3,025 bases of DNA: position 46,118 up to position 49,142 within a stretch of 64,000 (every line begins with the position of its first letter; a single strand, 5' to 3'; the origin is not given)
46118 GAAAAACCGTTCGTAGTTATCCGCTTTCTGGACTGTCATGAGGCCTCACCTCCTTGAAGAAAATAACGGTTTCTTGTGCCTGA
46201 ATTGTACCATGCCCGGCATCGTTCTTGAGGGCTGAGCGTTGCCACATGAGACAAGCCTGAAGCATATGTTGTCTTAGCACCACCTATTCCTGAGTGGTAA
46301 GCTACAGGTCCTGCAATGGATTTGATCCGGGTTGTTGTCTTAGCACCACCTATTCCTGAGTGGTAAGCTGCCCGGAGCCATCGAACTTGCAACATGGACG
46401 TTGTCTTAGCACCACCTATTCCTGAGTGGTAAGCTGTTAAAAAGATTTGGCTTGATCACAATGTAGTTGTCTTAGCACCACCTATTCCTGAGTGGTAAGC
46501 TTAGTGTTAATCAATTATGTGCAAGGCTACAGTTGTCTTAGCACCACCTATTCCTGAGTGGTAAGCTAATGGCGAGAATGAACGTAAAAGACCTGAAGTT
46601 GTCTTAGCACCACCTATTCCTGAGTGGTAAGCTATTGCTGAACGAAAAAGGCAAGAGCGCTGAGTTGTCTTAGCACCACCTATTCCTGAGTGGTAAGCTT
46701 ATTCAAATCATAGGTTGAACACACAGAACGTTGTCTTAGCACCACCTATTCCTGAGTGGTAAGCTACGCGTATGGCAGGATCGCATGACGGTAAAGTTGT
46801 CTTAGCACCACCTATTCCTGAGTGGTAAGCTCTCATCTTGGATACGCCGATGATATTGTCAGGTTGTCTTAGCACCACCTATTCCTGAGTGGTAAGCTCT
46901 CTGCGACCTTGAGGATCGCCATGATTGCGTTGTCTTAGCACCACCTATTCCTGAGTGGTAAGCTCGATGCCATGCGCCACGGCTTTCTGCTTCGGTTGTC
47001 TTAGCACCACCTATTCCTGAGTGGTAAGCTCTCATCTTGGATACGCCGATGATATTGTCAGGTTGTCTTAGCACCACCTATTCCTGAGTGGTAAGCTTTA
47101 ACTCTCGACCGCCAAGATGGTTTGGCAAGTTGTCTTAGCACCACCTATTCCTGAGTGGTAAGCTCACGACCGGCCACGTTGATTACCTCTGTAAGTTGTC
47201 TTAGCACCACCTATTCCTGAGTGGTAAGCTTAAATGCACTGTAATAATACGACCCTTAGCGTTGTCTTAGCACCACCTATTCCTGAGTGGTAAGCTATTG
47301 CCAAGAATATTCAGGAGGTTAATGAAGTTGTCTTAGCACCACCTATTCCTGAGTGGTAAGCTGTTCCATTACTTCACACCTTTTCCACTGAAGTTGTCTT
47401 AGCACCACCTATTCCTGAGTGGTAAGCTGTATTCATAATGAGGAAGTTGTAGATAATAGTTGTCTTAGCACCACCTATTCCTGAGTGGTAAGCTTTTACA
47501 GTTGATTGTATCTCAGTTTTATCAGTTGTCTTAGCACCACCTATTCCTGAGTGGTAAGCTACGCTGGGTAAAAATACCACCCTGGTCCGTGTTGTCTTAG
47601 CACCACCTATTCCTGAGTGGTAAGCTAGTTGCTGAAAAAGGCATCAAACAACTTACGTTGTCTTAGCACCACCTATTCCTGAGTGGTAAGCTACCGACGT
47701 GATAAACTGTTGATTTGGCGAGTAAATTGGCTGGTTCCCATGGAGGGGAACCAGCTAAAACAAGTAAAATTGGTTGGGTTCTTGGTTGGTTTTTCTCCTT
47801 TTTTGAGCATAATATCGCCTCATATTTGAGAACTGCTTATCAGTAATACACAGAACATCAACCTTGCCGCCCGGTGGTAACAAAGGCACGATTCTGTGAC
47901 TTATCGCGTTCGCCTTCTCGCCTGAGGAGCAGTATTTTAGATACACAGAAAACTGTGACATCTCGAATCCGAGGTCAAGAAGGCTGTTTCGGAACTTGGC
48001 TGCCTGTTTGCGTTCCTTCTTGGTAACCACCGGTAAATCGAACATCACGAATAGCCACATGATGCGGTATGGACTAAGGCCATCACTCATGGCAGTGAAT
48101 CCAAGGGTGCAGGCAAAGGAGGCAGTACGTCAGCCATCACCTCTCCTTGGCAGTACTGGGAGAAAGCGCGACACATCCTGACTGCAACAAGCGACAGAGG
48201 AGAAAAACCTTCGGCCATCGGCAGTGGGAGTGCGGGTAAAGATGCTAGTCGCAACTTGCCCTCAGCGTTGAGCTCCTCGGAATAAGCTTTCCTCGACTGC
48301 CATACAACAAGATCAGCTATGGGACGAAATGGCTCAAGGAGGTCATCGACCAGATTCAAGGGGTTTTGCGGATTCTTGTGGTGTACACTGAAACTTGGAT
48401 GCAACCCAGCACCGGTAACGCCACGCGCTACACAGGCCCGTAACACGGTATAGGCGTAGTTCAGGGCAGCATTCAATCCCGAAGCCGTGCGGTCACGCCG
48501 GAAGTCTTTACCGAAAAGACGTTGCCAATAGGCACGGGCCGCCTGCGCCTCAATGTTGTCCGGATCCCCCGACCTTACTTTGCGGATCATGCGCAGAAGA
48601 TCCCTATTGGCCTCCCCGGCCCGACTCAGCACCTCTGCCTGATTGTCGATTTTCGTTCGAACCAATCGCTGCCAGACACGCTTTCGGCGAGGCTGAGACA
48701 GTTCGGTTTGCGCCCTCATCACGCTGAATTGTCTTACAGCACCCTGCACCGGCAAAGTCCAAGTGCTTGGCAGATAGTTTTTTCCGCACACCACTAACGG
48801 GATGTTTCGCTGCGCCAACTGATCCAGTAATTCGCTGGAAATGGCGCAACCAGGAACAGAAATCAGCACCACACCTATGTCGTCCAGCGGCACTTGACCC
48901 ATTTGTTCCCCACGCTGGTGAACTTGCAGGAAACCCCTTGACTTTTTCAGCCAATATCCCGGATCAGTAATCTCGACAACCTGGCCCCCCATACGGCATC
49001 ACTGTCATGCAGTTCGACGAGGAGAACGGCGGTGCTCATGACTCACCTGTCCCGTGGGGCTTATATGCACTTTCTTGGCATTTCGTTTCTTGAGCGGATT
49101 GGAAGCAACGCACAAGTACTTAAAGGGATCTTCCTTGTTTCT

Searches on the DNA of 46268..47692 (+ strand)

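Call 60: search_dna_similar(query=window:46268-47692:+, collection=phages, mode=distant, max_evalue=1, max_rows=20)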
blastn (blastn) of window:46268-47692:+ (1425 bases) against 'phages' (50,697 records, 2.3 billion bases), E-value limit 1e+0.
No match.

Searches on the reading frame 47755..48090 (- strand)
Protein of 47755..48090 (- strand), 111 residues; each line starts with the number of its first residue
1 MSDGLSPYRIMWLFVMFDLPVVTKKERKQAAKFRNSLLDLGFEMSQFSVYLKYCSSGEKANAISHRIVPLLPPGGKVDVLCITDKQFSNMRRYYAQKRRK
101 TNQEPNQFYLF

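Call 10: search_protein_families(library=ncbifam, proteins=[window:47755-48090:-])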
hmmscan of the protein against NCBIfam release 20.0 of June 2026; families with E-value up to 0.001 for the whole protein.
window:47755-48090:- (111 aa): 1 family
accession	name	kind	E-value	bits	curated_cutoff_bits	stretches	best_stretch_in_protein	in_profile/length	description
TIGR01573.1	cas2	equivalog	2.2e-18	66.3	24.5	1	11-103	1-90/96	CRISPR-associated endonuclease Cas2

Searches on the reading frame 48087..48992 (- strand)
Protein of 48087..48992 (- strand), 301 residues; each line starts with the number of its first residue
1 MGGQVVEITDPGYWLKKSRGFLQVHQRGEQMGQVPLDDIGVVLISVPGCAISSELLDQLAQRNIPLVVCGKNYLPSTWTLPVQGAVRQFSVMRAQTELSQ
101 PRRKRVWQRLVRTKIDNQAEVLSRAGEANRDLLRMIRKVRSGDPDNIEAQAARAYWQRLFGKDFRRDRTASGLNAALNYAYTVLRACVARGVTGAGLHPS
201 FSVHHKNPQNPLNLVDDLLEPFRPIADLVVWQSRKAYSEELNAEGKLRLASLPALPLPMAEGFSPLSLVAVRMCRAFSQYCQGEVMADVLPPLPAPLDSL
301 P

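Call 10: search_protein_families(library=ncbifam, proteins=[window:48087-48992:-])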
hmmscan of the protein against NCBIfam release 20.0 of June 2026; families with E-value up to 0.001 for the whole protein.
window:48087-48992:- (301 aa): 9 families
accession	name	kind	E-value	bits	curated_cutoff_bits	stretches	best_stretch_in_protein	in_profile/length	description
TIGR03639.1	cas1_NMENI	exception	8.8e-74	248.3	120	1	5-257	3-257/278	type II CRISPR-associated endonuclease Cas1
TIGR00287.1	cas1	equivalog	2e-29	102.7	71.7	1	7-233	3-253/327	CRISPR-associated endonuclease Cas1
NF049935.1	cas4g_cas1g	exception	8.8e-17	60.8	560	1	4-231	215-465/546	CRISPR-associated endonuclease Cas4g/Cas1g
TIGR03640.1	cas1_DVULG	exception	3.7e-13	49.4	385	1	8-227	8-255/340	type I-C CRISPR-associated endonuclease Cas1c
TIGR04093.1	cas1_CYANO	exception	7.3e-13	48.2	385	1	5-230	2-252/334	type I-D CRISPR-associated endonuclease Cas1d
TIGR03983.1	cas1_MYXAN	equivalog_domain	5.7e-11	42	358.05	1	4-233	12-267/347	type I-MYXAN CRISPR-associated endonuclease Cas1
TIGR03638.1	cas1_ECOLI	exception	2.3e-08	33.6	215.6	1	19-211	25-210/269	type I-E CRISPR-associated endonuclease Cas1e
TIGR04329.1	cas1_PREFRAN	exception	1.2e-07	31.1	300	1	45-233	49-249/317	type V CRISPR-associated endonuclease Cas1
TIGR03641.1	cas1_HMARI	exception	1.8e-05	24.2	304.1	1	26-225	21-236/324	type I-B CRISPR-associated endonuclease Cas1b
